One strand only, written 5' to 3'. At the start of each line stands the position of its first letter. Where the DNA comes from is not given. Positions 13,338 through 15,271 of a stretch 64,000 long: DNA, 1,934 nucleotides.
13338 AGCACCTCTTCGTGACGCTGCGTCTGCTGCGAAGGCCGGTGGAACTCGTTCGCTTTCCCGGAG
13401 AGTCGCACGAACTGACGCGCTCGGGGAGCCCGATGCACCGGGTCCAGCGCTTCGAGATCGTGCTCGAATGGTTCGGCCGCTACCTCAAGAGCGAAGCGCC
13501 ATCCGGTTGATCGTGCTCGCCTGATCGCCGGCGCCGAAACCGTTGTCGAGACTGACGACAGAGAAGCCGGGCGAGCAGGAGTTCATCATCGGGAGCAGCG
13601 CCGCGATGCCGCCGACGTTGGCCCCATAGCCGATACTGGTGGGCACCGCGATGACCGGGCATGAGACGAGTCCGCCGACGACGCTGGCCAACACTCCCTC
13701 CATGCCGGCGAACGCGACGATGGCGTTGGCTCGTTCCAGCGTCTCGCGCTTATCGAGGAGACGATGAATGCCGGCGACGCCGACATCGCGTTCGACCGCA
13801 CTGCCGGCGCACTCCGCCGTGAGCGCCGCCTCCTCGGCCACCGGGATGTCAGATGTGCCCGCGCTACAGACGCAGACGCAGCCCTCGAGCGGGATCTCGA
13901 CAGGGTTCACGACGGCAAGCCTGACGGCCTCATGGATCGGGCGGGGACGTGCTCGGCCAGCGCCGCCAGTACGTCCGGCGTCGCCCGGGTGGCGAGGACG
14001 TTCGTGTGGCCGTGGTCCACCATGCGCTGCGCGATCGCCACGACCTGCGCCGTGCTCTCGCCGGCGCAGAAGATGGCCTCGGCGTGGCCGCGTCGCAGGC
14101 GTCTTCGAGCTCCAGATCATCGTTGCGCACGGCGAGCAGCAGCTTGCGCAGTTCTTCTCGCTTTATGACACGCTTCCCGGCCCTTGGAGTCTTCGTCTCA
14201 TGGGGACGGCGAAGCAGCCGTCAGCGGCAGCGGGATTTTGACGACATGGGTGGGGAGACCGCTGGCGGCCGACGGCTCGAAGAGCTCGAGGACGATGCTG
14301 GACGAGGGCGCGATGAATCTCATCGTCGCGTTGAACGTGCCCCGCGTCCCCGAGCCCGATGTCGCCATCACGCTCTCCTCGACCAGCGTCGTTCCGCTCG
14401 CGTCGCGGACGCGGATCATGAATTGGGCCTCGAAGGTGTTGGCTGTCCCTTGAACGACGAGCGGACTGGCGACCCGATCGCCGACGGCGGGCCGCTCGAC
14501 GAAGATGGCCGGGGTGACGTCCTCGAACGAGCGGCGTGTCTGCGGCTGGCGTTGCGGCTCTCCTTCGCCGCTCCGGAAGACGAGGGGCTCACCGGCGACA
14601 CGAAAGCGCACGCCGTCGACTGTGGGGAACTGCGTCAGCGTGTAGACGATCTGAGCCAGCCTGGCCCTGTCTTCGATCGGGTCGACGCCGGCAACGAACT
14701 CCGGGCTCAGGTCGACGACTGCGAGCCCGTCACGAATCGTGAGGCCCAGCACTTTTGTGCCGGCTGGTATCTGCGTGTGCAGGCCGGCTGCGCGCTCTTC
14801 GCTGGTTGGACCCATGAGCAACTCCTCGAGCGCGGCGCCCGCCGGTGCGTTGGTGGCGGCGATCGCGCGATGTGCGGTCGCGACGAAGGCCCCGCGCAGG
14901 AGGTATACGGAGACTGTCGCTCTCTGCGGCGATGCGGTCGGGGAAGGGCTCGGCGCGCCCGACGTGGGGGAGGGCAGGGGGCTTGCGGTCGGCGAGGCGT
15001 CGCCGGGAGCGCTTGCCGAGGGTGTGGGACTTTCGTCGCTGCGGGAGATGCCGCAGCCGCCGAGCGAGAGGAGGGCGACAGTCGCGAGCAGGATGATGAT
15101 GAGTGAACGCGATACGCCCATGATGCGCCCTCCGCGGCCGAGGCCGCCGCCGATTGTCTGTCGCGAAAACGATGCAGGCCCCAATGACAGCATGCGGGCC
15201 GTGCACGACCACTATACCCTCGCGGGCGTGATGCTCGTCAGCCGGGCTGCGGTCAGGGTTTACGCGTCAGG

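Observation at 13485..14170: Orphan larB homologue broken by two frameshifts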

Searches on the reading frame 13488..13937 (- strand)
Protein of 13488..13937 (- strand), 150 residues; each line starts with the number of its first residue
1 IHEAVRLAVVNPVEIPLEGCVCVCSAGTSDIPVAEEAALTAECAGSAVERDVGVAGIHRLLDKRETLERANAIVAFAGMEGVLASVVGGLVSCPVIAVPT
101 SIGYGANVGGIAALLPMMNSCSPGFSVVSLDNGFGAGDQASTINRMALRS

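Call 4: search_protein_families(library=pfam, proteins=[window:13488-13937:-], max_evalue=1)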
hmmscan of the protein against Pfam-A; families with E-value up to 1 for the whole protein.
seq(150 aa): 2 families
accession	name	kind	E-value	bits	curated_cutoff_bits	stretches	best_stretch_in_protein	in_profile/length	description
PF00731.26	AIRC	-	1.4e-11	44.5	30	1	21-143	2-126/148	AIR carboxylase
PF17258.7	DUF5324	-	0.096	12.8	27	1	29-85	113-169/220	Family of unknown function (DUF5324)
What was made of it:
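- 13485..13937 (-): PurE-like C-terminal domain in the third frame, ending in TGA at 13487-13485. Pfam AIRC E=1.4e-11 (call 4).
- Closest known: PurE. Same: The C-terminal domain hits Pfam AIRC (E=1.4e-11, call 4).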

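Call 5: search_protein_families(library=ncbifam, proteins=[window:13488-13937:-], max_evalue=1)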
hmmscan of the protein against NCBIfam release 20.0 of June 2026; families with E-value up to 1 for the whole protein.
seq(150 aa): 6 families
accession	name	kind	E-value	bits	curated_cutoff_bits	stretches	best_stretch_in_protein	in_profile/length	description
NF033503.1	LarB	equivalog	2.2e-56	190.8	175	1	5-146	65-209/209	nickel pincer cofactor biosynthesis protein LarB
TIGR01162.1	purE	equivalog_domain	5.9e-05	22.6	149.6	1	25-103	5-87/156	5-(carboxyamino)imidazole ribonucleotide mutase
TIGR01426.2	MGT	subfamily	0.027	13.5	260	1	57-101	280-321/393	macrolide family glycosyltransferase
NF058672.1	4HyButDHCUPNE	equivalog_domain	0.047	12.9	500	1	72-115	112-152/378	4-hydroxybutyrate dehydrogenase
NF005640.0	PRK07402.1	equivalog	0.15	11.5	219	1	4-59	30-84/200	precorrin-6Y C5,15-methyltransferase subunit CbiT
NF035954.1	ocin_CA_C0660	subfamily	0.53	10.4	60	0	19-44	20-45/64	CA_C0660 family putative sactipeptide bacteriocin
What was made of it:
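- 13485..13937 (-): NCBIfam LarB model positions 65-209, 190.8 bits (call 5).
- Closest known: PurE. Different: The score against the purE equivalog TIGR01162 is 22.6 bits against a cutoff of 149.6 (call 5).
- The C-terminal domain alone still scores 190.8 bits against NCBIfam LarB (call 5).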

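Call 23: find_related_loci(query=window:13488-13937:-, collection=genome_contigs, flank=10000)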
Query seq(150 aa) (150 aa) in genome_contigs; peptide patterns used: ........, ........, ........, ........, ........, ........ (x = any residue, [..] = any of these).
600 stretches matched a pattern (row limit reached: there are more); 589 encode a relative of the query (tblastn E <= 1e-3); the best 80 are kept; 80 distinct loci.
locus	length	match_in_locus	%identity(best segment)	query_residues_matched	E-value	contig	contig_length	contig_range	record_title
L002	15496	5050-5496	66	2-148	7e-57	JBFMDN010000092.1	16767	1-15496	MAG: Thermodesulfobacteriota bacterium isolate MAG220 MAG220_92, whole genome shotgun sequence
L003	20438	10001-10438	66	2-145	2e-54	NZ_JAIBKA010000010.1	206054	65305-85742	Desulfoferrobacter suflitae strain DRH4 contig_10, whole genome shotgun sequence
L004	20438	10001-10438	64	3-146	4e-54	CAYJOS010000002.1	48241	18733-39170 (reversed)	MAG TPA_asm: uncultured Oscillospiraceae bacterium isolate ERP123703_co4_211 genome assembly, contig: NODE_248_length_48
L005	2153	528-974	62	1-146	1e-54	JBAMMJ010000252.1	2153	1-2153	MAG: Verrucomicrobiota bacterium isolate MAG28 ExploCarb_3808S_S2_8635_length_2153_cov_3, whole genome shotgun sequence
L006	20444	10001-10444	65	2-145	1e-52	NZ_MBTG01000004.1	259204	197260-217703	Paenibacillus ferrarius strain CY1 CY1_scaffold12, whole genome shotgun sequence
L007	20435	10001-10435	63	6-147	4e-52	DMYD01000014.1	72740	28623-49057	MAG TPA_asm: Roseburia sp. isolate UBA10666 contig_2287, whole genome shotgun sequence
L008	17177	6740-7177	66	2-145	1e-51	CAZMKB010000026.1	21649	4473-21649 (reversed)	MAG TPA_asm: uncultured Gemmatimonadota bacterium isolate SRP141376_co1_256 genome assembly, contig: NODE_5222_length_21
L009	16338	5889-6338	59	1-149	4e-52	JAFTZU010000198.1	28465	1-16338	MAG: Clostridia bacterium isolate RGIG4299 Roe_deer_Duodenum-2__c292235, whole genome shotgun sequence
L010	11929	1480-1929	61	2-148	6e-52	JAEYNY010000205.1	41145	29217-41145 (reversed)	MAG: Bacillota bacterium isolate OH_CBB_131 k127_1928729, whole genome shotgun sequence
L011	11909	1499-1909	67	13-147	1e-51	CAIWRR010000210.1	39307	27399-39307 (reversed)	MAG: Candidatus Firestonebacteria bacterium isolate AM_bin-2089 genome assembly, contig: bin-2089:210/277, whole genome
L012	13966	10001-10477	56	1-148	1e-51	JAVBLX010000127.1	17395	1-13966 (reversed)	MAG: Acetivibrio sp. isolate EPI_MAG_00035 c_000009721551, whole genome shotgun sequence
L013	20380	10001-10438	60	6-149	2e-51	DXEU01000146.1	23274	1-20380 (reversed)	MAG TPA_asm: Candidatus Lachnoclostridium stercoripullorum isolate ChiGjej4B4-12881 ChiGjej4B4M5__C340749_L23274_SAMN080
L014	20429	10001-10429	63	11-149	4e-51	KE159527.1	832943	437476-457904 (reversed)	Lachnospiraceae bacterium A4 genomic scaffold acPFC-supercont1.1, whole genome shotgun sequence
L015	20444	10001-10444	61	2-146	6e-51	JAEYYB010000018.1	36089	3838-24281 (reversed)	MAG: Bacillota bacterium isolate OH_CBlB_339 k127_3107234, whole genome shotgun sequence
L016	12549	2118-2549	60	6-146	1e-50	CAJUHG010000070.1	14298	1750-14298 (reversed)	MAG TPA_asm: uncultured Lachnospiraceae bacterium isolate MGBC139665 genome assembly, contig: MGBC139665.70, whole genom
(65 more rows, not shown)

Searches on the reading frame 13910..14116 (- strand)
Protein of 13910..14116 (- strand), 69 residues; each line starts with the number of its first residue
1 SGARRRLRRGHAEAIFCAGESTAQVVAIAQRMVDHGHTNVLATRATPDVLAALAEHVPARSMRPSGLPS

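Call 4: search_protein_families(library=pfam, proteins=[window:13910-14116:-], max_evalue=1)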
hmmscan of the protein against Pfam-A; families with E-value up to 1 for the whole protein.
seq(69 aa): 0 families

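Call 5: search_protein_families(library=ncbifam, proteins=[window:13910-14116:-], max_evalue=1)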
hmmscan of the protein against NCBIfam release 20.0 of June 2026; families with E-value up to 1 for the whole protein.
seq(69 aa): 3 families
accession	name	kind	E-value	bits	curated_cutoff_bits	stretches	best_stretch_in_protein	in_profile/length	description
NF033503.1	LarB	equivalog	7.7e-10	38.8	175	1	4-61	4-60/209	nickel pincer cofactor biosynthesis protein LarB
NF033419.1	T6SS_TagK_dom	domain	0.013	16.3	40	1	8-62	53-108/129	TagK domain-containing protein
NF041203.1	rhodanese_LYCAU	equivalog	0.067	12.9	115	1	13-43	79-109/126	rhodanese-related (seleno)protein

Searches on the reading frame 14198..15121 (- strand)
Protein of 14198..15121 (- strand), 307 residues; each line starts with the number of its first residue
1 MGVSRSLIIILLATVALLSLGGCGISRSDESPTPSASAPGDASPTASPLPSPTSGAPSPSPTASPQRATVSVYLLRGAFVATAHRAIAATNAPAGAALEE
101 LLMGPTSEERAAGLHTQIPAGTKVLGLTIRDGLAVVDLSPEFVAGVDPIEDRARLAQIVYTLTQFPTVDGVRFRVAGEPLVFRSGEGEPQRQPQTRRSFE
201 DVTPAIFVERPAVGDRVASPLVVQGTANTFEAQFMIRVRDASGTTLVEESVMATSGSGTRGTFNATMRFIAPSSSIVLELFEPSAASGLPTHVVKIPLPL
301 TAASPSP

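Call 46: find_encoding_contigs(protein=window:14198-15121:-, flank=10000, max_places=6)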
Protein window:14198-15121:- (307 aa): 2 contigs read that carry it; 2 places shown.
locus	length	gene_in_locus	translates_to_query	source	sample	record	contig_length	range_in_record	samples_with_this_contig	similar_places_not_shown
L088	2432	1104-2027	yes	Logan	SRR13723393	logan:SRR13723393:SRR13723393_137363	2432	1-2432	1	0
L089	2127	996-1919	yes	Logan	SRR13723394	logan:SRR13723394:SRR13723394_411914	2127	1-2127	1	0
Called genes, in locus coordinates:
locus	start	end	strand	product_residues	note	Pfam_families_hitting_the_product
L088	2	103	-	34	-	?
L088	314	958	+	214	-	PF03807:F420_oxidored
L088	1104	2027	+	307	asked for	PF10646:Germane, PF10648:Gmad2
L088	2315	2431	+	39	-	?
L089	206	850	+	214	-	PF03807:F420_oxidored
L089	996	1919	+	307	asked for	PF10646:Germane, PF10648:Gmad2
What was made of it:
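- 14198..15121 (-): Upstream neighbour: an intact Germane/Gmad2 lipoprotein gene of 307 aa. It ends 31 nt before the larB remnant. The exact protein is found in Logan contigs (call 46).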
